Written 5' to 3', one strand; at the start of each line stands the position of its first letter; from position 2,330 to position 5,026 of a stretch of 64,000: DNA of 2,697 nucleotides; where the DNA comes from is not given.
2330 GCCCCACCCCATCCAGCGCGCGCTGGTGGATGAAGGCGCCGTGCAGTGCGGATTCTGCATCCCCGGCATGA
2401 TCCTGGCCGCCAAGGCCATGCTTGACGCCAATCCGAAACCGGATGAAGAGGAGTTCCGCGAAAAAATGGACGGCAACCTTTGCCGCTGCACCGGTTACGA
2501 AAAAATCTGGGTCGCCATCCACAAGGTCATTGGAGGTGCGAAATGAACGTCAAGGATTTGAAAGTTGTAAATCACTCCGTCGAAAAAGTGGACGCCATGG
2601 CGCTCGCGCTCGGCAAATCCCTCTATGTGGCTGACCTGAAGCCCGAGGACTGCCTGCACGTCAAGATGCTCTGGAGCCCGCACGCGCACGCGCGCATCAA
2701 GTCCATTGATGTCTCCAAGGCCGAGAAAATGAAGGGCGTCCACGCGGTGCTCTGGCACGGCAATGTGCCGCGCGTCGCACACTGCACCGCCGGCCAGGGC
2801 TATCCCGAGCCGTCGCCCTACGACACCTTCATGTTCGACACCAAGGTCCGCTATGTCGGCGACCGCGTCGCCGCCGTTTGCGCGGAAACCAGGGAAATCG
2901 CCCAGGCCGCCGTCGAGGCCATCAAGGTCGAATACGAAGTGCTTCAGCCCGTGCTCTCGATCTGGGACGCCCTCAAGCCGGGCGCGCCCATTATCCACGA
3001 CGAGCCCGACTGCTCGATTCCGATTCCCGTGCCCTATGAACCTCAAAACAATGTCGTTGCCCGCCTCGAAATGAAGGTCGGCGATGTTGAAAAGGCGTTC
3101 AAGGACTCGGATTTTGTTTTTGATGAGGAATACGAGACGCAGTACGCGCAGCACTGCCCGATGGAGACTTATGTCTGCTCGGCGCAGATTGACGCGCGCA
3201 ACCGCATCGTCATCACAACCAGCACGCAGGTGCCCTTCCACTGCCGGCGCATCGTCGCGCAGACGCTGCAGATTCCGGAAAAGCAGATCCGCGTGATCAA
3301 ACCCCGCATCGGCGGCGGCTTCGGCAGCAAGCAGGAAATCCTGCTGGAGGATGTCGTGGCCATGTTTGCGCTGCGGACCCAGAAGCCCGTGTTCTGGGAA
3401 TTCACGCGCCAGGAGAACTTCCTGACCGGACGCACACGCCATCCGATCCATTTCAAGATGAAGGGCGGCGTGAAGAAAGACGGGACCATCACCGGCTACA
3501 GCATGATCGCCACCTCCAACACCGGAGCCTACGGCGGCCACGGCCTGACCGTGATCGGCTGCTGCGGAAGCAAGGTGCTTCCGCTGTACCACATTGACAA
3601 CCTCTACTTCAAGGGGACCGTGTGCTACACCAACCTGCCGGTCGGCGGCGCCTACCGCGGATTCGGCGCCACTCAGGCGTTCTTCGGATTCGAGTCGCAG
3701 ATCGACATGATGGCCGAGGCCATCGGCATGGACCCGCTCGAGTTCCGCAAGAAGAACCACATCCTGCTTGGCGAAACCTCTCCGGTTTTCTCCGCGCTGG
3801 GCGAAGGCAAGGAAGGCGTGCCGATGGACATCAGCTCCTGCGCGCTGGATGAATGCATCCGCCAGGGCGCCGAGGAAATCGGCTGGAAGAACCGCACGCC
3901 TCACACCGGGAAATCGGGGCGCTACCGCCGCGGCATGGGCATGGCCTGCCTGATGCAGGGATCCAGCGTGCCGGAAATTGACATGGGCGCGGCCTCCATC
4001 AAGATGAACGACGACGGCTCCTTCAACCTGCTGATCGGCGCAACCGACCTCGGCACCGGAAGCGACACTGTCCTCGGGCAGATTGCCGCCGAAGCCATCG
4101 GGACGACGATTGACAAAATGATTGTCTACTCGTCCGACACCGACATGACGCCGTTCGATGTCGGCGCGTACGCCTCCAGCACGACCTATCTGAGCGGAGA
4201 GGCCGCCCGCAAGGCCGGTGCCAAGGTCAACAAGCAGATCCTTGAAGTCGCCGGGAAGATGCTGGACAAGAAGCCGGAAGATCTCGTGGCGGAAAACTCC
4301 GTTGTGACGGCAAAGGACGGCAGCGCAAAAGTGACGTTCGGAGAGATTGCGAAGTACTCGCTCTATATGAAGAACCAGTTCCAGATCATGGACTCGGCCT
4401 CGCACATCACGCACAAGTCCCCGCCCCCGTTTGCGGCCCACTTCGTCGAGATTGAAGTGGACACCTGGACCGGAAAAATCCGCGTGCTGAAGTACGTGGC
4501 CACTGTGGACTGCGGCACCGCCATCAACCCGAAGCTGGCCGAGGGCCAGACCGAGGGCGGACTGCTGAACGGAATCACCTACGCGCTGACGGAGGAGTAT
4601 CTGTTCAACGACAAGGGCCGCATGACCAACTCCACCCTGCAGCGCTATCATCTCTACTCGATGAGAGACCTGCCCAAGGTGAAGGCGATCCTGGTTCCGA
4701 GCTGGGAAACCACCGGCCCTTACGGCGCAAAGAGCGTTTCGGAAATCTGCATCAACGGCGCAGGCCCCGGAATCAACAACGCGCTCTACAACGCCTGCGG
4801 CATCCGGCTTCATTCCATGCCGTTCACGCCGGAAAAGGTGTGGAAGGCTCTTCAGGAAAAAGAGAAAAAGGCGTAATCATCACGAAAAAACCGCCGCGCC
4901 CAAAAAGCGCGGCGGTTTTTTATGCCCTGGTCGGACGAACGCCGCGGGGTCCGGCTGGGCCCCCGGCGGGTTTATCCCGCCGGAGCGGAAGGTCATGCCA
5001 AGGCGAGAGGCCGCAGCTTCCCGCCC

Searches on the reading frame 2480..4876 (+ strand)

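Call 9: search_protein_families(library=pfam, proteins=[window:2480-4876:+])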
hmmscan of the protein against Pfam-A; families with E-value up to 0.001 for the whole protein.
window:2480-4876:+ (798 aa): 3 families
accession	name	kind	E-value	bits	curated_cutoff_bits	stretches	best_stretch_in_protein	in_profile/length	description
PF02738.23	MoCoBD_1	-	5.5e-82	275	27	1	189-426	6-243/244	Molybdopterin cofactor-binding domain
PF20256.3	MoCoBD_2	-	1.4e-72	245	27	1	463-732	2-283/283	Molybdopterin cofactor-binding domain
PF01315.27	Ald_Xan_dh_C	-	4.6e-28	98.2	31.3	1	45-155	2-109/110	Aldehyde oxidase and xanthine dehydrogenase, a/b hammerhead domain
